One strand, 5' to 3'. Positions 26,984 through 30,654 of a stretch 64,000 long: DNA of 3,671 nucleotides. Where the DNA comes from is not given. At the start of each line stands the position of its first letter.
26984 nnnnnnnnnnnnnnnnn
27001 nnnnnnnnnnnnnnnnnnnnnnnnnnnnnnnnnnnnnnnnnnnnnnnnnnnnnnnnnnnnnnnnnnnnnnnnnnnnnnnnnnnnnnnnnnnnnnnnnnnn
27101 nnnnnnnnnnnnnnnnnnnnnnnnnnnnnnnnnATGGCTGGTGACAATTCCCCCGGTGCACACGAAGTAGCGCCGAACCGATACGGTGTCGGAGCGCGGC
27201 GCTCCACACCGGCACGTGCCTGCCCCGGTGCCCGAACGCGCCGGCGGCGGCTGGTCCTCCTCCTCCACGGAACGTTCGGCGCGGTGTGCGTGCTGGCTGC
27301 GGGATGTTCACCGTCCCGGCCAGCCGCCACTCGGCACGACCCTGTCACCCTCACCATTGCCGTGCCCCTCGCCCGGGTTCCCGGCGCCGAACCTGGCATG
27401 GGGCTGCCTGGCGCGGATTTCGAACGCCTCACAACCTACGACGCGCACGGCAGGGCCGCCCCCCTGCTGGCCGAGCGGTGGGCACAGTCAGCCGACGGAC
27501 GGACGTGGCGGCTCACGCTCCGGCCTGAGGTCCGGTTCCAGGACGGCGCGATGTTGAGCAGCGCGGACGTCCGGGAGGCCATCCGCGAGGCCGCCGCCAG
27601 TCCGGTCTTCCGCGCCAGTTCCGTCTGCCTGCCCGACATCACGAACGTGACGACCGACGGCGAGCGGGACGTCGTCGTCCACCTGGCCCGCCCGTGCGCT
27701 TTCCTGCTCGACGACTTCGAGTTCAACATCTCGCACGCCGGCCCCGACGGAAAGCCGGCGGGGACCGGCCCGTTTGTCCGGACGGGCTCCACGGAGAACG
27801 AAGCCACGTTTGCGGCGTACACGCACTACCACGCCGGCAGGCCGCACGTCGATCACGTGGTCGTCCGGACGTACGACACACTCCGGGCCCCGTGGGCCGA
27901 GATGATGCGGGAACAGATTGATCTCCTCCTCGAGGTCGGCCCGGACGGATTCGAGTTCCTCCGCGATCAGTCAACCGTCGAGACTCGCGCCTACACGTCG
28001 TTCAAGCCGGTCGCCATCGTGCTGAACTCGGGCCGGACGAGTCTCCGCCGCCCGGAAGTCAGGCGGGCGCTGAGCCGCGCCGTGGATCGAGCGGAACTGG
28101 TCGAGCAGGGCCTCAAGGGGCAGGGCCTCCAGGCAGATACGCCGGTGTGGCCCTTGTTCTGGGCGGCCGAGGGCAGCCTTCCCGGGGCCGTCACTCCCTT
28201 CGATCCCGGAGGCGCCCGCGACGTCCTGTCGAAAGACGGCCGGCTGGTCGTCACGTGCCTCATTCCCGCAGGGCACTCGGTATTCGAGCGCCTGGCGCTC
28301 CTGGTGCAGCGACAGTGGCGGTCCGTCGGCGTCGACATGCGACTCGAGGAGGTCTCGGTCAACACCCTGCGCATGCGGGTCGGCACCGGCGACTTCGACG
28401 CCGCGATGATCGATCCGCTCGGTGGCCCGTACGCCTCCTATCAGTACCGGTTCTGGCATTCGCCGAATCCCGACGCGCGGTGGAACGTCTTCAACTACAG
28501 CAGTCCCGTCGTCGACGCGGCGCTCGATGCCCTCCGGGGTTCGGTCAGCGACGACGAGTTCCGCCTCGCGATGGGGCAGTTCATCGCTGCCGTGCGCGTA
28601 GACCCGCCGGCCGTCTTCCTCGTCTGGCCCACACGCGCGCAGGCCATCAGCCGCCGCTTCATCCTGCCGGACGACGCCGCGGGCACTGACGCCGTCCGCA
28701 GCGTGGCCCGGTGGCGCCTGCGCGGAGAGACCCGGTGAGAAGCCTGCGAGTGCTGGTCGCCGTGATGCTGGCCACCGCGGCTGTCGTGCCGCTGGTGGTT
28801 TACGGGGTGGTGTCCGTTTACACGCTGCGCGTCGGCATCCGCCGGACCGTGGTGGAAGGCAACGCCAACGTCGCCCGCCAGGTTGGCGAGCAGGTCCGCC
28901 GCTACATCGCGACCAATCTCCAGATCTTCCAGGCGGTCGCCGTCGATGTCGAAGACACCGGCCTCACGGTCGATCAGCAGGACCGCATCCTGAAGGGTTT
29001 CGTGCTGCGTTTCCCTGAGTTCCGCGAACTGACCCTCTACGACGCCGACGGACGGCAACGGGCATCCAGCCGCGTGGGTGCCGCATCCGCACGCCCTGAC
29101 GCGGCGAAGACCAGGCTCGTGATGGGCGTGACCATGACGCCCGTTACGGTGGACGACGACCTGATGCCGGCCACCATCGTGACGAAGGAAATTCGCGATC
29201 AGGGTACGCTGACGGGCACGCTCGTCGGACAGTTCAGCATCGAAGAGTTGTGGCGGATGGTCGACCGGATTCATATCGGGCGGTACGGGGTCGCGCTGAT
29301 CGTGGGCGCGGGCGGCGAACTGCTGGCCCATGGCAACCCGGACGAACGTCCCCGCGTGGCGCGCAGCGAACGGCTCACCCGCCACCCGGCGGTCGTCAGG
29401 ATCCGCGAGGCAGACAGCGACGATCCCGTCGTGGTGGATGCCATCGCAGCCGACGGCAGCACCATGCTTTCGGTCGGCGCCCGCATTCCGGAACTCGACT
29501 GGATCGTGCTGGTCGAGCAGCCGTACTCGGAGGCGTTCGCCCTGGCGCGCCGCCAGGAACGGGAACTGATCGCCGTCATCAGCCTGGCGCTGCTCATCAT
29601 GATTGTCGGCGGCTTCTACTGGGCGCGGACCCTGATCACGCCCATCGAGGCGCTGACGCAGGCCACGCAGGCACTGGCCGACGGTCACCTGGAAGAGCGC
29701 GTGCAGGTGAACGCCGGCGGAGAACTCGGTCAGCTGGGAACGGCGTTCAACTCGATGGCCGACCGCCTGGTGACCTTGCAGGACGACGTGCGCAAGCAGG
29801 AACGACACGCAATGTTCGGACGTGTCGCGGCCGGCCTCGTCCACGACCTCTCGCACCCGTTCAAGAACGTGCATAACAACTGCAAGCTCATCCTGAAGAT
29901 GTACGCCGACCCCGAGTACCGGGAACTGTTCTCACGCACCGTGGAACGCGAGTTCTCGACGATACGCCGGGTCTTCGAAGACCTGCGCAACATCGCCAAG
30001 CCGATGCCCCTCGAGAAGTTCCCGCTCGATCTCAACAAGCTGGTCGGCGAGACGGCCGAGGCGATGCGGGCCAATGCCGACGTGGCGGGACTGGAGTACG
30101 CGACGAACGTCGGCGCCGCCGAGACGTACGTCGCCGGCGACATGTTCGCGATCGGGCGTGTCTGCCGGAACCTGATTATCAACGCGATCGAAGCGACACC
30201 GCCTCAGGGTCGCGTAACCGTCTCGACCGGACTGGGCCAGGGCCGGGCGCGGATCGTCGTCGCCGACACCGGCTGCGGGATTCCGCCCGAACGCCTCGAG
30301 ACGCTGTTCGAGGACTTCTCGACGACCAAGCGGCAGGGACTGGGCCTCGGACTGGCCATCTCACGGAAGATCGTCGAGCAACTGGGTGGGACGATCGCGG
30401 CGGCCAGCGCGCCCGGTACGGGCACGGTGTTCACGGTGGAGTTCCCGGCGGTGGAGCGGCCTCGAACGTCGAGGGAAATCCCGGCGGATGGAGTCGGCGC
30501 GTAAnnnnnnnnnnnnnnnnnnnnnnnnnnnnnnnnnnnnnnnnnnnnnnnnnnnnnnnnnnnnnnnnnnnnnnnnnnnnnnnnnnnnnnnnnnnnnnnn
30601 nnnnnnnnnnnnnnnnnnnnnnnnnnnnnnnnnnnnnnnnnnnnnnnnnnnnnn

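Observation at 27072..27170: Unannotated 32-aa ORF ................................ immediately after the radical SAM gene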

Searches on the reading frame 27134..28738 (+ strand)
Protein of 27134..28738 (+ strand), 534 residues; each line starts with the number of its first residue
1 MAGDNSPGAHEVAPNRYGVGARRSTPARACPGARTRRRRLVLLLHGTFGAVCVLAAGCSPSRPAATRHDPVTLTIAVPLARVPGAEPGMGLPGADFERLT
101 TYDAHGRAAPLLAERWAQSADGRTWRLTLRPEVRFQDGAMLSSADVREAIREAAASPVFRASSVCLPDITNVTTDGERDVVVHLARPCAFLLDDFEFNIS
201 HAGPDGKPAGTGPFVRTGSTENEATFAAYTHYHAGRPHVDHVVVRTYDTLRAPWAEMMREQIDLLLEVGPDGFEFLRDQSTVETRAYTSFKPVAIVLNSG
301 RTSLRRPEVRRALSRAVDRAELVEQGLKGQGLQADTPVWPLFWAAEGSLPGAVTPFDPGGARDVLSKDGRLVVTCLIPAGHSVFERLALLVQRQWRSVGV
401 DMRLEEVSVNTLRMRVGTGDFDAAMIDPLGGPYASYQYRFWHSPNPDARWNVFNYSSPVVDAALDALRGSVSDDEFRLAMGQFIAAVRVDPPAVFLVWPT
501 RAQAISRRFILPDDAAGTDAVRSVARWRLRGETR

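Call 8: search_protein_families(library=ncbifam, proteins=[window:27134-28738:+], max_evalue=0.01)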
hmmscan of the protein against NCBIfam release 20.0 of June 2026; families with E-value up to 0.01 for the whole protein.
window:27134-28738:+ (534 aa): 9 families
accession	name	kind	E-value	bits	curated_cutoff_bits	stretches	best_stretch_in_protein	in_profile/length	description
TIGR02294.1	nickel_nikA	equivalog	1e-28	100.2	393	3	184-336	137-295/501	nickel ABC transporter substrate-binding protein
NF045468.1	Opp5A_nikA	equivalog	1.2e-26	93.2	600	1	96-507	45-467/488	nickel ABC transporter substrate-binding protein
NF045467.1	Opp4A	equivalog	4.5e-14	51.6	650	1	207-403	206-429/556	oligopeptide ABC transporter substrate-binding protein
NF047575.1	opine_bind_CntA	exception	2.6e-12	46.1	800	1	104-335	74-327/535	staphylopine-dependent metal ABC transporter substrate-binding lipoprotein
NF043070.1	DppA_dipep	equivalog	1.2e-10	40.6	1005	1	205-426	204-431/535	dipeptide ABC transporter periplasmic-binding protein DppA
NF011942.0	PRK15413.1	equivalog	7e-10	38.2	594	1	101-404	64-380/512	glutathione ABC transporter substrate-binding protein GsiB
NF011689.0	PRK15109.1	equivalog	4.2e-09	35.6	560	1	205-407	209-416/547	ABC transporter substrate-binding protein SapA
NF010149.0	PRK13626.1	equivalog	8.3e-06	24.7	476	1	104-244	160-301/552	HTH-type transcriptional regulator SgrR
TIGR04028.1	SBP_KPN_01854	hypoth_equivalog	0.0074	14.9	468.5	0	109-148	45-85/509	TIGR04028 family ABC transporter substrate-binding protein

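Call 11: search_protein_families(library=pfam, proteins=[window:27134-28738:+], max_evalue=0.001)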
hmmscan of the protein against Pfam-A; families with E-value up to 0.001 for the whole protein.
window:27134-28738:+ (534 aa): 1 family
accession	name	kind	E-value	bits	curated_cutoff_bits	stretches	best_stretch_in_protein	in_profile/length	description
PF00496.27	SBP_bac_5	-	1.6e-51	176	32.4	1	109-434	3-352/368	Bacterial extracellular solute-binding proteins, family 5 Middle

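Call 45: search_solved_structures(query=window:27134-28738:+, max_evalue=1e-10)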
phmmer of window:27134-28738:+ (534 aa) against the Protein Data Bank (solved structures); distinct sequences matched with E-value up to 1e-10: 18.
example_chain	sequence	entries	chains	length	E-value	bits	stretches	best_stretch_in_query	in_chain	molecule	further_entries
3t66_A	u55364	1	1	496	3.9e-18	68.3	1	106-503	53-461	Nickel ABC transporter (Nickel-binding protein)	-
6hlx_A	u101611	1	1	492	4.9e-18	68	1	94-506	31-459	AgaA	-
4oer_A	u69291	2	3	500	1.2e-17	66.7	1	95-438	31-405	NikA protein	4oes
3m8u_A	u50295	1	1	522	1.5e-15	59.8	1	205-426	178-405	Heme-binding protein A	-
8spm_A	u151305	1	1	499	4e-15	58.4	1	95-402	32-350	Nickel ABC transporter, nickel/metallophore periplasmic binding protein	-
3mzb_A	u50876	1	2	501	4.1e-15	58.4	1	95-402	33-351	Nickel-binding periplasmic protein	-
1zlq_A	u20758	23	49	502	4.1e-15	58.4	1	95-402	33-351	Nickel-binding periplasmic protein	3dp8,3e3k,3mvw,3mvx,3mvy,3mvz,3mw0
9t0v_A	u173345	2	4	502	4.8e-15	58.1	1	95-402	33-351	Nickel-binding periplasmic protein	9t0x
3qim_A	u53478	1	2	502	4.8e-15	58.1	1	95-402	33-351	Nickel-binding periplasmic protein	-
2noo_A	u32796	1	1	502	5.4e-15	58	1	94-402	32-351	Nickel-binding periplasmic protein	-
1uiu_A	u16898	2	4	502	8e-15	57.4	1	95-402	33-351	Nickel-binding periplasmic protein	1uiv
4oet_A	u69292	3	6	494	3.3e-14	55.4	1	90-499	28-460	Putative peptide ABC-transport system periplasmic peptide-binding protein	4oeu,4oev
4wed_A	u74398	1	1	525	2.2e-13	52.7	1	75-433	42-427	ABC transporter, periplasmic solute-binding protein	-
1xoc_A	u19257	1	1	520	5.1e-13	51.4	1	206-505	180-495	Oligopeptide-binding protein appA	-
7kz8_A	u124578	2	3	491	1.2e-12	50.2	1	107-423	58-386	Peptide/nickel transport system substrate-binding protein AapF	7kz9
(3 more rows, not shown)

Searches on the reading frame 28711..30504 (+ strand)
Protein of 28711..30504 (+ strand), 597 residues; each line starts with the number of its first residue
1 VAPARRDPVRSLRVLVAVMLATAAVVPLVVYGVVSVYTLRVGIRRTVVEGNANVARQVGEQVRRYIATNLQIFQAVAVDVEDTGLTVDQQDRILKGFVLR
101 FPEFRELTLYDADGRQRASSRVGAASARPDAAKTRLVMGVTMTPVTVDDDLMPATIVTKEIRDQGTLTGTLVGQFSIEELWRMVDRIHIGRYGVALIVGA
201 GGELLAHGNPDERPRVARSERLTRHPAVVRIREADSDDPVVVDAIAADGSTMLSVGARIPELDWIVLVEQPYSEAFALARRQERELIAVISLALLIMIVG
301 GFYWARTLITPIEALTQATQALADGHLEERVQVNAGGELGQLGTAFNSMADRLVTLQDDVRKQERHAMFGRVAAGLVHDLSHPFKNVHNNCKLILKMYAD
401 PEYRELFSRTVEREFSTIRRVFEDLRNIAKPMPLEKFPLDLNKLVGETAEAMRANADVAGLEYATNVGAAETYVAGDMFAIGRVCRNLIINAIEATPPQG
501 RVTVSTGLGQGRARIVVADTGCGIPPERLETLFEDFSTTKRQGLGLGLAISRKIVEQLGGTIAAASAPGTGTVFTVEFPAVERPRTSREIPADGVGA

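Call 8: search_protein_families(library=ncbifam, proteins=[window:28711-30504:+], max_evalue=0.01)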
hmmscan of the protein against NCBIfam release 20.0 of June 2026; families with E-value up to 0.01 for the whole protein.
window:28711-30504:+ (597 aa): 95 families (the best 25 are shown)
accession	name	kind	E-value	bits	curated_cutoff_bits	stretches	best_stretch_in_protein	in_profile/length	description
NF008468.0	PRK11360.1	equivalog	4.4e-49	167.4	646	2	355-582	382-610/616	two-component system sensor histidine kinase AtoS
NF007688.0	PRK10364.1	equivalog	2e-38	132.3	479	1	328-583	226-454/460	two-component system sensor histidine kinase ZraS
NF012163.2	BaeS_SmeS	equivalog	3.4e-35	121.9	500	1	275-579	155-457/457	sensor histidine kinase efflux regulator BaeS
NF040691.1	MtrAB_MtrB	equivalog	8.4e-34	117.4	450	1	285-582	188-494/507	MtrAB system histidine kinase MtrB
TIGR02956.1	TMAO_torS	equivalog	1.2e-33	116.3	676.5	1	435-580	533-682/967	TMAO reductase system sensor histidine kinase/response regulator TorS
TIGR02916.1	PEP_his_kin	equivalog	5e-33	114.6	300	1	360-579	466-679/679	XrtA/PEP-CTERM system histidine kinase PrsK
NF033092.0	HK_WalK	equivalog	6.2e-33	114.2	725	2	406-579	410-593/594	cell wall metabolism sensor histidine kinase WalK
NF046044.1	PnpS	equivalog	8.1e-33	114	400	2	397-579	199-390/390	two-component system histidine kinase PnpS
TIGR01386.1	cztS_silS_copS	subfamily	4.5e-31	108.3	292.55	1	244-579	122-457/457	heavy metal sensor histidine kinase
NF007898.0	PRK10604.1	equivalog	1.2e-29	103.8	478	1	258-583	112-426/433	two-component system sensor histidine kinase RstB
NF007004.0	PRK09467.1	equivalog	5.4e-28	98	415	1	286-580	158-436/440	two-component system sensor histidine kinase EnvZ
NF052574.1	HisKinEspCMyxo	equivalog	5.5e-28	97.6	1200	1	357-589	405-646/785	serine histidine kinase EspC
NF008312.0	PRK11100.1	equivalog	5.8e-28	98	356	1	267-579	165-473/477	two-component system sensor histidine kinase CreC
NF008318.0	PRK11107.1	equivalog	1.9e-26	92.5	890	2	374-579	298-517/920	two-component sensor histidine kinase BarA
NF045911.1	TCSHisKinNblS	equivalog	7.1e-26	90.7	1000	2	354-578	373-618/621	two-component system sensor histidine kinase NblS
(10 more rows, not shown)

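Call 11: search_protein_families(library=pfam, proteins=[window:28711-30504:+], max_evalue=0.001)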
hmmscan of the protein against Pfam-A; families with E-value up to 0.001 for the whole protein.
window:28711-30504:+ (597 aa): 4 families
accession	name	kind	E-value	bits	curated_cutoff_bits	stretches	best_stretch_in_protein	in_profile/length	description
PF02518.31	HATPase_c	-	1.1e-28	100.4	26.4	1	480-580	5-109/111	Histidine kinase-, DNA gyrase B-, and HSP90-like ATPase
PF00672.30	HAMP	-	2.4e-16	60.2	25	1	305-354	3-52/53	HAMP domain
PF02743.24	dCache_1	-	3.3e-14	53.4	45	1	50-268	10-239/240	Cache domain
PF13581.12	HATPase_c_2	-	0.00012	22.6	27.4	1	480-558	35-112/127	Histidine kinase-like ATPase domain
